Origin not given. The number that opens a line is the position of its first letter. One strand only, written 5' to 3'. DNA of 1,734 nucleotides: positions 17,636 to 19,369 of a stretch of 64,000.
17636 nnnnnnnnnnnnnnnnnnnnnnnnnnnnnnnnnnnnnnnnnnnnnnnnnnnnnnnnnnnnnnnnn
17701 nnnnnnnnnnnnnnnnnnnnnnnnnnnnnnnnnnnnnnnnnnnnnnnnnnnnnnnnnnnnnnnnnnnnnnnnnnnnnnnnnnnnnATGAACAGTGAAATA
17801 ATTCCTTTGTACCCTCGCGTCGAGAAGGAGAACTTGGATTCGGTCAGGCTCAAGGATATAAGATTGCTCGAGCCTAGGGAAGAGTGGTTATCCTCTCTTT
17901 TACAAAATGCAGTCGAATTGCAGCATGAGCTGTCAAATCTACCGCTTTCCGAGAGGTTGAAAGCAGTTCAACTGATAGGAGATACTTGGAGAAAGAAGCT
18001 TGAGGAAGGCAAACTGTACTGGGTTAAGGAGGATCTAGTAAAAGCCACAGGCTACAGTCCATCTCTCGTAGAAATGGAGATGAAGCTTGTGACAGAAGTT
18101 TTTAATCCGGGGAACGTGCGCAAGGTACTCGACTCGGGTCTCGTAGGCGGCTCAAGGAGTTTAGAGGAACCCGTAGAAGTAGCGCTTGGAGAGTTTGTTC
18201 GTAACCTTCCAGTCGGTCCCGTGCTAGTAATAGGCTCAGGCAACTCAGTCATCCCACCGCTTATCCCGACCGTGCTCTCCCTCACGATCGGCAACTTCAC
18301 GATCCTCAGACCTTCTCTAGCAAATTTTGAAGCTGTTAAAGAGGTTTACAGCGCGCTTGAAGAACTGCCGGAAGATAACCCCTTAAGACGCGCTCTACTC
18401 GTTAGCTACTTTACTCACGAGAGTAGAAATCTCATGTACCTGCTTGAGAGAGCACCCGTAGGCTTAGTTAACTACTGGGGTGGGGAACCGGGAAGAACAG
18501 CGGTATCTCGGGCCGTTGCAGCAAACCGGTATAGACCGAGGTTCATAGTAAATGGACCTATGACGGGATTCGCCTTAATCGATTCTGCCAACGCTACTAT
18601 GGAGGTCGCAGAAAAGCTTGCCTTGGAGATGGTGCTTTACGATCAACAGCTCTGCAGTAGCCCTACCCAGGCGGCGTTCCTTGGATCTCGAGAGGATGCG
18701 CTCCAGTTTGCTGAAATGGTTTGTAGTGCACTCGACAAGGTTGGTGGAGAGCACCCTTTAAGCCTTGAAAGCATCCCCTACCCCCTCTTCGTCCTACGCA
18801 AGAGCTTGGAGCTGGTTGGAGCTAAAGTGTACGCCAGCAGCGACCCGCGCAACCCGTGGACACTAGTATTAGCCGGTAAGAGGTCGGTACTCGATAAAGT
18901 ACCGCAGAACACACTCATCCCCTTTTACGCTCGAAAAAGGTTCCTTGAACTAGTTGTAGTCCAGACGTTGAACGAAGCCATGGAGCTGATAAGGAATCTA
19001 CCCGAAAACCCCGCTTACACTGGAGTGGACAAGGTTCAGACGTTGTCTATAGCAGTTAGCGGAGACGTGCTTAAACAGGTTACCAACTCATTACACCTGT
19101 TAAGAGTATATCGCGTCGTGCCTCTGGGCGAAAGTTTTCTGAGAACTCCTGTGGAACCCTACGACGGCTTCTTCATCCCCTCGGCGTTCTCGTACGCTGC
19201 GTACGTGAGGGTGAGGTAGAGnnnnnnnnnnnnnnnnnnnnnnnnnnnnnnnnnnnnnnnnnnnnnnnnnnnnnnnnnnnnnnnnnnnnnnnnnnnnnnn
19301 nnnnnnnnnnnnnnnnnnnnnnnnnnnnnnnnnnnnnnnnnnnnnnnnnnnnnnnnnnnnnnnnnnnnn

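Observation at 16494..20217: Translationally coupled LuxE-like / LuxC-like / SDR operon (fatty-acid-reductase-type module) in an archaeon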

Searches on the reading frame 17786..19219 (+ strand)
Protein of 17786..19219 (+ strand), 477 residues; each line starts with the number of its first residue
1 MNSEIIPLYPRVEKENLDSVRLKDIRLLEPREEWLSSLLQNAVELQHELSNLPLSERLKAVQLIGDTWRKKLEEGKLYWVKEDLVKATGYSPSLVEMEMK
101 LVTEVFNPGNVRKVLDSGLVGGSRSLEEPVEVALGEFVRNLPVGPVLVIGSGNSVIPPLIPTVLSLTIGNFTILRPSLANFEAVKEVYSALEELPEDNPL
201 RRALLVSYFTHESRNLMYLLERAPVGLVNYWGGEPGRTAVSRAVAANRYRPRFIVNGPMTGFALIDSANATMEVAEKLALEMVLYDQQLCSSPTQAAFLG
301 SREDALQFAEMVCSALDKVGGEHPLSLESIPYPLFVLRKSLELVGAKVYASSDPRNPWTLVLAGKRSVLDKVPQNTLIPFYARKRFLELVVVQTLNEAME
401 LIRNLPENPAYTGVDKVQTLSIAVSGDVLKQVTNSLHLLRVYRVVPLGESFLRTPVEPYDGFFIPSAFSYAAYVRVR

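Call 3: search_protein_families(library=pfam, proteins=[window:17786-19219:+], max_evalue=0.01)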
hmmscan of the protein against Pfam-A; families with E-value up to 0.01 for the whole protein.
window:17786-19219:+ (477 aa): 1 family
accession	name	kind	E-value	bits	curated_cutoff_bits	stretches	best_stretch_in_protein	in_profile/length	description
PF05893.19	LuxC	-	1.9e-31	109.8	21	1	51-463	3-393/401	Acyl-CoA reductase (LuxC)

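Call 4: search_protein_families(library=ncbifam, proteins=[window:17786-19219:+], max_evalue=0.01)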
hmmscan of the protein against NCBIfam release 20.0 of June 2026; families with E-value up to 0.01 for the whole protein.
window:17786-19219:+ (477 aa): 1 family
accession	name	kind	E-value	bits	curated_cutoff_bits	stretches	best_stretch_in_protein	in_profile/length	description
NF052251.1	LCFA_red_LuxC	equivalog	6.7e-11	41.4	750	1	46-306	47-302/478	long-chain-fatty-acyl-CoA reductase LuxC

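Call 9: search_solved_structures(query=window:17786-19219:+, max_evalue=1, show_alignments=2)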
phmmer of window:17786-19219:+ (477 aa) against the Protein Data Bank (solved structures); distinct sequences matched with E-value up to 1: 2.
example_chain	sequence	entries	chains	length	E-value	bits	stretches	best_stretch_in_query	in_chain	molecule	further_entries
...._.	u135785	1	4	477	5.1e-12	49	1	42-311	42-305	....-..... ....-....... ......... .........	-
3ktd_A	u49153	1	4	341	0.18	14.3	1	237-346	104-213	Prephenate dehydrogenase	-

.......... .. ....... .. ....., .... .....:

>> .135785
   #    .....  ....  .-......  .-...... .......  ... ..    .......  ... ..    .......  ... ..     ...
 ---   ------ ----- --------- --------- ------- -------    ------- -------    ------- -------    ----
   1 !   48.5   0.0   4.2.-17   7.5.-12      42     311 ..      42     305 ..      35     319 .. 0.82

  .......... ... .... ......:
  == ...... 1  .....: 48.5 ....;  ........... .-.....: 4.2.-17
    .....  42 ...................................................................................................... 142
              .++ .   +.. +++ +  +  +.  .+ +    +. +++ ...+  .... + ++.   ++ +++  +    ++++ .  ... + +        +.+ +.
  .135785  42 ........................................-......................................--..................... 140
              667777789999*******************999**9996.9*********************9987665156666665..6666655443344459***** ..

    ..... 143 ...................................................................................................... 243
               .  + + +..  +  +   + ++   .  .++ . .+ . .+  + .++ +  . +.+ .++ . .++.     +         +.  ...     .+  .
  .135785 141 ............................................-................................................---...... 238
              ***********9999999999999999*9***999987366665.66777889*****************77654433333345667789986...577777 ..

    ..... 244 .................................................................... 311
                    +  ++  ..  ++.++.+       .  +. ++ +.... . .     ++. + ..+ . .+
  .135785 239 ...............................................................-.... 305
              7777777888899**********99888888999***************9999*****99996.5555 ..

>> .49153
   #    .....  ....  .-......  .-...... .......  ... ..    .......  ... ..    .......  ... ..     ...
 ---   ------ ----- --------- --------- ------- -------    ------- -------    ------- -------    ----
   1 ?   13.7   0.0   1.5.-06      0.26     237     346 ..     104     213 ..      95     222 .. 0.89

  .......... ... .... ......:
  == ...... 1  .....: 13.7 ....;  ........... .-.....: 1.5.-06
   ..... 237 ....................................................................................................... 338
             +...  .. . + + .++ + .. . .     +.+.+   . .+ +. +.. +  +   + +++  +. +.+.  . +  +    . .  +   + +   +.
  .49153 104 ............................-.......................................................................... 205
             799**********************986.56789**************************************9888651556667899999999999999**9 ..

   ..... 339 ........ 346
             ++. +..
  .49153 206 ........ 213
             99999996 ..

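Call 31: find_homologous_proteins(query=window:17786-19219:+)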
Query window:17786-19219:+ (477 aa): 149 proteins with E <= 0.001 among 8000 candidates; the best 120 are listed.
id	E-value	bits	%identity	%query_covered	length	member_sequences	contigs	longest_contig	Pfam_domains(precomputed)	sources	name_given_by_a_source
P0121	1.3e-296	1002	95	100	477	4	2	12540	PF05893.20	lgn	-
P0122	5.9e-220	749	68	100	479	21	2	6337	PF05893.20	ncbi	ncbi:MAG: acyl-CoA reductase [Thermofilaceae archaeon]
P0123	1.8e-216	738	69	100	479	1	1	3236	PF05893.20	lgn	-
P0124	6.9e-215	733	66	100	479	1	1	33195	PF05893.20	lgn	-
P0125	4.7e-211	720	67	100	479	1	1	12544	PF05893.20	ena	-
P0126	3.0e-208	711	66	99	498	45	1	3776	PF05893.20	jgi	jgi:hypothetical protein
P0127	3.7e-207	707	65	100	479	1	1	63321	PF05893.20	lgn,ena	-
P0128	5.8e-206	703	66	99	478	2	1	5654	PF05893.20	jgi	-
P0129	8.4e-203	693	64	99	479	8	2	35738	PF05893.20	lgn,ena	-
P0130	3.8e-201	687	63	100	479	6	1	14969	PF05893.20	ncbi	-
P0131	1.4e-198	679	64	100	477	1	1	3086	PF05893.20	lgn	-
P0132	3.0e-195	668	62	100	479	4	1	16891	PF05893.20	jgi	-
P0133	3.2e-193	661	61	100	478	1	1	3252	PF05893.20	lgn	-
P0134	3.9e-193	661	70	86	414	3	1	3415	PF05893.20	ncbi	ncbi:MAG: acyl-CoA reductase, partial [Thermofilaceae archaeon]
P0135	1.1e-189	650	60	100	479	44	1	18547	PF05893.20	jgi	jgi:hypothetical protein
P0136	1.2e-181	623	58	100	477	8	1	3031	PF05893.20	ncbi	ncbi:MAG: acyl-CoA reductase [Infirmifilum sp.]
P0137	6.1e-145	502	51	98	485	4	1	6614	PF05893.20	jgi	-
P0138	2.7e-137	477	50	99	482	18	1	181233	PF05893.20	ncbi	ncbi:MAG: acyl-CoA reductase [Zestosphaera sp.]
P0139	6.9e-136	472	48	100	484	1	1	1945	PF05893.20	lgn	-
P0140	9.4e-135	469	48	100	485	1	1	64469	PF05893.20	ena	-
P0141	4.7e-134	466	49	99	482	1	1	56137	PF05893.20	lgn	-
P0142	9.2e-132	459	50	95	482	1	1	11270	PF05893.20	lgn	-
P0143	2.1e-130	454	48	99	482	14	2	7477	PF05893.20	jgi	-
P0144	1.1e-125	439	49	95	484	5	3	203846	PF05893.20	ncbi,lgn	ncbi:MAG: acyl-CoA reductase [Zestosphaera sp.]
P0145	1.8e-123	431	47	95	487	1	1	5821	PF05893.20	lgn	-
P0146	4.2e-122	427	46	96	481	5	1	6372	PF05893.20,PF00171.28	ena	-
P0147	3.1e-121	424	44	98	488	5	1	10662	PF05893.20,PF00171.28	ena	-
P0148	5.8e-121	423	45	96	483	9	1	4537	PF05893.20,PF00171.28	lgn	-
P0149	1.1e-118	416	47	95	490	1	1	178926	PF05893.20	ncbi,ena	-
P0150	1.6e-118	415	44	99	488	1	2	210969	PF05893.20,PF00171.28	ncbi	ncbi:MAG: aldehyde dehydrogenase family protein [Nitrososphaeria archaeon]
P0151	1.8e-118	415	45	99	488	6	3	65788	PF05893.20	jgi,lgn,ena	-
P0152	2.0e-118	415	44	95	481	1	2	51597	PF05893.20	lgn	-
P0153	2.1e-118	415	47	93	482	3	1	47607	PF05893.20,PF00171.28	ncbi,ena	-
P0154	9.5e-118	412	45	92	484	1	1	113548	PF05893.20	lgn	-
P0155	1.7e-117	412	45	94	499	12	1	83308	PF05893.20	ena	-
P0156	1.7e-117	412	45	99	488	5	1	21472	PF05893.20,PF00171.28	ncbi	-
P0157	1.9e-117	411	45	92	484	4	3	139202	PF05893.20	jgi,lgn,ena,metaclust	metaclust:\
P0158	3.7e-117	411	44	96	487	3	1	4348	PF05893.20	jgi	jgi:hypothetical protein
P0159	4.6e-117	410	46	95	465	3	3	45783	PF05893.20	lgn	-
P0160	6.0e-117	410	44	95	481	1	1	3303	PF05893.20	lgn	-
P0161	3.2e-116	407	46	94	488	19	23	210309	PF05893.20,PF00171.28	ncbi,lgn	-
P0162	4.5e-116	407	45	94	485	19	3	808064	PF05893.20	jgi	jgi:hypothetical protein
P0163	5.1e-116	407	44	95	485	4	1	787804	PF05893.20,PF00171.28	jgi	-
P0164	8.7e-116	406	43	99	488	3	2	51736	PF05893.20,PF00171.28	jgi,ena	-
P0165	4.6e-115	404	44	94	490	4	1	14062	PF05893.20,PF00171.28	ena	-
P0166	6.1e-115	403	45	92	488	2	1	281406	PF05893.20,PF00171.28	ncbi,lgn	-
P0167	6.9e-115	403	48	94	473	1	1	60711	PF05893.20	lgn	-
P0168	9.5e-115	403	44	94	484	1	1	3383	PF05893.20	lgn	-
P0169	1.9e-114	402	44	93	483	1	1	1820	PF05893.20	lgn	-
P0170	2.7e-114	401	44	94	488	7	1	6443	PF05893.20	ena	-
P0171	4.6e-114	400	44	93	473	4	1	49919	PF05893.20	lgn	-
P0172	1.8e-113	398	44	94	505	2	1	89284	PF05893.20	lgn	-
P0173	2.7e-113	398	45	95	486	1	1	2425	PF05893.20,PF00171.28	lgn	-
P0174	4.1e-113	397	44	99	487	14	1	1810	PF05893.20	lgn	-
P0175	4.5e-113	397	42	98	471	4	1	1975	PF05893.20,PF00171.28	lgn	-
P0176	6.0e-113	397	42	99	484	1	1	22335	PF05893.20,PF00171.28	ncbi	-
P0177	6.5e-113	397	43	94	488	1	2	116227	PF05893.20,PF00171.28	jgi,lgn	-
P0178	9.1e-113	396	44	96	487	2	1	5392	PF05893.20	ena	-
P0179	1.1e-112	396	44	97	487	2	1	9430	PF05893.20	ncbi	-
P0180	1.2e-112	396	43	95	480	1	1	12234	PF05893.20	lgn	-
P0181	1.7e-112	395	44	92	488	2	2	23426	PF05893.20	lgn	-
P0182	1.9e-112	395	42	95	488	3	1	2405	PF05893.20,PF00171.28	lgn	-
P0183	1.9e-112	395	42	97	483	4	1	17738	PF05893.20,PF00171.28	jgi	jgi:hypothetical protein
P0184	2.4e-112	395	43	94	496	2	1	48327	PF05893.20,PF00171.28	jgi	-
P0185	2.4e-112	395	42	97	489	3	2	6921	PF05893.20,PF00171.28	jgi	-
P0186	2.9e-112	394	43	99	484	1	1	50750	PF05893.20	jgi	jgi:hypothetical protein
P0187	5.9e-112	393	43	95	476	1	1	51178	PF05893.20,PF00171.28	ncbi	-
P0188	6.3e-112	393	42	99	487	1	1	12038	PF05893.20,PF00171.28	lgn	-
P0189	6.4e-112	393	44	100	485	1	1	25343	PF05893.20,PF00171.28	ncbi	ncbi:MAG: aldehyde dehydrogenase family protein [Nitrososphaeria archaeon]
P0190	8.6e-112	393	43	94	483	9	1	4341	PF05893.20,PF00171.28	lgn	-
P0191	9.9e-112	393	42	95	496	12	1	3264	PF05893.20,PF00171.28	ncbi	ncbi:MAG: aldehyde dehydrogenase family protein [Thermosphaera sp.]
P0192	1.1e-111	392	46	94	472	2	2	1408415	PF05893.20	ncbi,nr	ncbi:MAG: aldehyde dehydrogenase family protein [Sulfolobales archaeon]|nr:aldehyde dehydrogenase fa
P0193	1.2e-111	392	44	94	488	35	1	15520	PF05893.20,PF00171.28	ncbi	-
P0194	2.4e-111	391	43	95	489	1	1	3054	PF05893.20,PF00171.28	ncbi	ncbi:MAG: aldehyde dehydrogenase family protein [Thermoproteota archaeon]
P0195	3.6e-111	391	42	99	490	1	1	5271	PF05893.20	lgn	-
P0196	3.8e-111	391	43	95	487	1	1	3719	PF05893.20,PF00171.28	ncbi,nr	ncbi:MAG: aldehyde dehydrogenase family protein [Methanomassiliicoccales archaeon]|nr:aldehyde dehyd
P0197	4.3e-111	391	42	97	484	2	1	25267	PF05893.20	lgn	-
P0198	6.6e-111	390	43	90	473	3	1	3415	PF05893.20,PF00171.28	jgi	jgi:hypothetical protein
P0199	8.9e-111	389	43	93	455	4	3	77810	PF05893.20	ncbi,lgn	ncbi:MAG: aldehyde dehydrogenase family protein [Thermoproteota archaeon]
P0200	8.9e-111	389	44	92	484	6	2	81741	PF05893.20,PF00171.28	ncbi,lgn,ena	-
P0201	9.3e-111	389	43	100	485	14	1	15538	PF05893.20,PF00171.28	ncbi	ncbi:MAG: aldehyde dehydrogenase family protein [Nitrososphaeria archaeon]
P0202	1.3e-110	389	43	94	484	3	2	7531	PF05893.20,PF00171.28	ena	-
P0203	2.3e-110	388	44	94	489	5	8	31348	PF05893.20,PF00171.28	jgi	jgi:hypothetical protein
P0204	2.3e-110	388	43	92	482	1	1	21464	PF05893.20,PF00171.28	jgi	jgi:hypothetical protein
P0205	3.7e-110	387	44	100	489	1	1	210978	PF05893.20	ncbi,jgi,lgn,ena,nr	ncbi:MAG TPA: acyl-CoA reductase [Conexivisphaerales archaeon]|nr:acyl-CoA reductase [Conexivisphaer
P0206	4.3e-110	387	46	95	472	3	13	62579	PF05893.20,PF00171.28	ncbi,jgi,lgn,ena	ncbi:MAG: aldehyde dehydrogenase family protein [Sulfolobales archaeon]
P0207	4.5e-110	387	43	93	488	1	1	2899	PF05893.20,PF00171.28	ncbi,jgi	-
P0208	8.5e-110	386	43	99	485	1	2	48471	PF05893.20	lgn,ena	-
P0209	1.1e-109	386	43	99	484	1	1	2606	PF05893.20,PF00171.28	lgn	-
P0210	1.6e-109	385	44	95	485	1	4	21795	PF05893.20,PF00171.28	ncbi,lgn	ncbi:MAG: aldehyde dehydrogenase family protein [Thermoproteota archaeon]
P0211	1.9e-109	385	43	95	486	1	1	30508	PF05893.20,PF00171.28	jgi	jgi:hypothetical protein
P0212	2.0e-109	385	44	94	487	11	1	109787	PF05893.20,PF00171.28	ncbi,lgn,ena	-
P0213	2.8e-109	385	43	94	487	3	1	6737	PF05893.20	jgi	jgi:hypothetical protein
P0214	3.6e-109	384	44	94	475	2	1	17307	PF05893.20,PF00171.28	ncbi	ncbi:MAG: aldehyde dehydrogenase family protein [Sulfolobales archaeon]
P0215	4.1e-109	384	41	98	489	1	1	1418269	PF05893.20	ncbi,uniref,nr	ncbi:MAG: aldehyde dehydrogenase family protein [Candidatus Odinarchaeum yellowstonii]|uniref:long-c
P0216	4.9e-109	384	42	97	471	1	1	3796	PF05893.20,PF00171.28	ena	-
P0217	6.5e-109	383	41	99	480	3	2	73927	PF05893.20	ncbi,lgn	ncbi:MAG: acyl-CoA reductase [Candidatus Methanosuratincola sp.]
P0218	6.7e-109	383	42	99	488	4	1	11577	PF05893.20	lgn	-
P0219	8.6e-109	383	44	95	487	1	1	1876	PF05893.20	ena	-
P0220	8.7e-109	383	42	96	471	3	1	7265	PF05893.20,PF00171.28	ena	-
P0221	1.0e-108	383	43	99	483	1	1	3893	PF05893.20,PF00171.28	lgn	-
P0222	1.2e-108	383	43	92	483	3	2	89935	PF05893.20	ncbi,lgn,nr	ncbi:MAG: hypothetical protein GKC03_05305 [Methanomassiliicoccales archaeon]|nr:hypothetical protei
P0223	1.4e-108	382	42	93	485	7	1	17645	PF05893.20,PF00171.28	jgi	jgi:hypothetical protein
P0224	1.6e-108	382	41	98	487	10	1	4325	PF05893.20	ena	-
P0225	2.3e-108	382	42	100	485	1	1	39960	PF05893.20,PF00171.28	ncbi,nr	ncbi:MAG: aldehyde dehydrogenase family protein [Nitrososphaeria archaeon]|nr:aldehyde dehydrogenase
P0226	2.6e-108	381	43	94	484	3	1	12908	PF05893.20,PF00171.28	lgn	-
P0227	3.5e-108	381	43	92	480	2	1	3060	PF05893.20,PF00171.28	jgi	-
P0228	5.6e-108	380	41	98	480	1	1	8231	PF05893.20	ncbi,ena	-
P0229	6.5e-108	380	42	98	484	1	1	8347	PF05893.20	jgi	jgi:hypothetical protein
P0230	7.1e-108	380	42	94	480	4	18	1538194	PF05893.20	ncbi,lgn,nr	ncbi:MAG: acyl-CoA reductase [Candidatus Methanosuratincola petrocarbonis]|nr:hypothetical protein [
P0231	2.2e-107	378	41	92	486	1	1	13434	PF05893.20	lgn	-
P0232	5.1e-107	377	42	100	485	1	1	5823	PF05893.20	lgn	-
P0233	5.3e-107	377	41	97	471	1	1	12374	PF05893.20,PF00171.28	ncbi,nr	ncbi:MAG: aldehyde dehydrogenase family protein [Candidatus Bathyarchaeota archaeon]|nr:aldehyde deh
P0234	6.4e-107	377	44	85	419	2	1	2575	PF05893.20,PF00171.28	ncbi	ncbi:MAG: aldehyde dehydrogenase family protein, partial [Candidatus Odinarchaeota archaeon]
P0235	1.1e-106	376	42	87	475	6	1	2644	PF05893.20,PF00171.28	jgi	jgi:hypothetical protein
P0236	2.7e-106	375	41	99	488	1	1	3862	PF05893.20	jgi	jgi:hypothetical protein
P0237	2.7e-106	375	44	95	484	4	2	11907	PF05893.20,PF00171.28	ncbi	ncbi:MAG: aldehyde dehydrogenase family protein [Methanomassiliicoccales archaeon]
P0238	3.1e-106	375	43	94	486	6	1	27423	PF05893.20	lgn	-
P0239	3.2e-106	374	42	97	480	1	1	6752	PF05893.20,PF00171.28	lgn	-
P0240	4.6e-106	374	42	99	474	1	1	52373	PF05893.20,PF00171.28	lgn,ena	-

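Call 59: predict_structure(alignment_id=A2)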
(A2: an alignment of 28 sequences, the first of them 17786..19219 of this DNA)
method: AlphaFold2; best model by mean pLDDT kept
length: 477 residues; sequences in the alignment: 28
mean_pLDDT: 92.3   pTM: 0.90
mean pLDDT of the five models: 92.3, 91.8, 91.7, 89.8, 89.3
residues with pLDDT >= 90: 361; 70-90: 106; 50-70: 10; < 50: 0
segments of 3 or more residues with pLDDT < 50: none
pLDDT, mean of each block of 10 residues (from residue 1): 83 91 88 96 94 95 97 95 89 90 95 96 96 97 97 88 97 95 95 93 95 94 97 90 97 90 97 97 76 93 98 96 76 87 94 90 92 81 88 96 92 90 97 92 93 85 92 95
secondary structure, 60 per line:
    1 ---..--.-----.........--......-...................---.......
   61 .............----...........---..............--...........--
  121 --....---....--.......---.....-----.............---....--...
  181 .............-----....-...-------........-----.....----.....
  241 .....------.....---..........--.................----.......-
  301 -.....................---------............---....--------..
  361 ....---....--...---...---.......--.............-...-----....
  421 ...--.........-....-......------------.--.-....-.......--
elements in order: E17-22 E25-30 H32-50 H54-73 H78-88 H92-105 H108-118 H123-126 E130-133 E136-142 E146-150 H156-168 E172-175 H178-193 H199-202 E204-206 H214-221 E227-231 H236-245 E252-256 E260-266 H272-288 E293-299 H302-322 H332-343 E347-350 E359-364 H368-371 E386-392 H395-407 E417-423 H426-434 H436-439 E441-446 H464-467 E469-475

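Call 64: fold_search(model_id=the predicted structure, library=pdb)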
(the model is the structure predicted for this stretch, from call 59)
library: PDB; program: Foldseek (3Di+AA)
matches with E <= 10: 1338; with E <= 0.001: 717
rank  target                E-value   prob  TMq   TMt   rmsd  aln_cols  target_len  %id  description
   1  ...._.                3.6e-21  1.00  0.80  0.80   3.5       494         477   16  Photobacterium phosphoreum fatty acid reductase complex LuxC-LuxE (released 2022-04-20)
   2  3r64_B                3.4e-19  1.00  0.65  0.67   6.0       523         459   15  Crystal structure of a NAD-dependent benzaldehyde dehydrogenase from Corynebacterium glutamicum (released 2011-04-06)
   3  2opx                  6.6e-19  1.00  0.66  0.66   6.1       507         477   16  Crystal Structure of Lactaldehyde Dehydrogenase from Escherichia coli (released 2007-02-20)
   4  3r64_D                7.8e-19  1.00  0.62  0.64   6.3       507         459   14  Crystal structure of a NAD-dependent benzaldehyde dehydrogenase from Corynebacterium glutamicum (released 2011-04-06)
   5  9izv_D                2.7e-18  1.00  0.63  0.64   5.5       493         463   13  Cryo-EM structure of ALDH6A1-Y172H & R535C (released 2024-11-27)
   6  9izu_D                2.9e-18  1.00  0.63  0.64   5.5       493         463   13  Cryo-EM structure of ALDH6A1-P62S (released 2024-11-27)
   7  3r64_A                4.0e-18  1.00  0.64  0.65   5.3       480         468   15  Crystal structure of a NAD-dependent benzaldehyde dehydrogenase from Corynebacterium glutamicum (released 2011-04-06)
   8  6vr6_A                4.2e-18  1.00  0.66  0.64   6.2       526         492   14  Structure of ALDH9A1 complexed with NAD+ in space group P1 (released 2020-08-05)
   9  6vr6_D                4.7e-18  1.00  0.66  0.64   5.6       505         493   15  Structure of ALDH9A1 complexed with NAD+ in space group P1 (released 2020-08-05)
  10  9izv_C                5.2e-18  1.00  0.68  0.69   5.6       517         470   14  Cryo-EM structure of ALDH6A1-Y172H & R535C (released 2024-11-27)
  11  9j0w_C                5.5e-18  1.00  0.64  0.64   5.3       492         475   16  CRYSTAL STRUCTURE OF A NOVEL ALDEHYDE DEHYDROGENASE FROM KLEBSIELLA PNEUMONIAE IN COMPLEX WITH COENZYME (released 2025-07-30)
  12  9izu_C                5.8e-18  1.00  0.68  0.69   5.6       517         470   14  Cryo-EM structure of ALDH6A1-P62S (released 2024-11-27)
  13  3v4c_B                5.8e-18  1.00  0.66  0.64   6.7       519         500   16  Crystal structure of a semialdehyde dehydrogenase from Sinorhizobium meliloti 1021 (released 2011-12-28)
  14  9j0s_B                6.2e-18  1.00  0.63  0.65   6.1       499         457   13  CRYSTAL STRUCTURE OF A NOVEL ALDEHYDE DEHYDROGENASE FROM KLEBSIELLA PNEUMONIAE WITH LIGAND (released 2025-07-30)
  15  2imp                  7.2e-18  1.00  0.66  0.66   6.1       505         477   16  Crystal structure of lactaldehyde dehydrogenase from E. coli: the ternary complex with lactate (occupancy 0.5) and NADH. (released 2007-02-13)
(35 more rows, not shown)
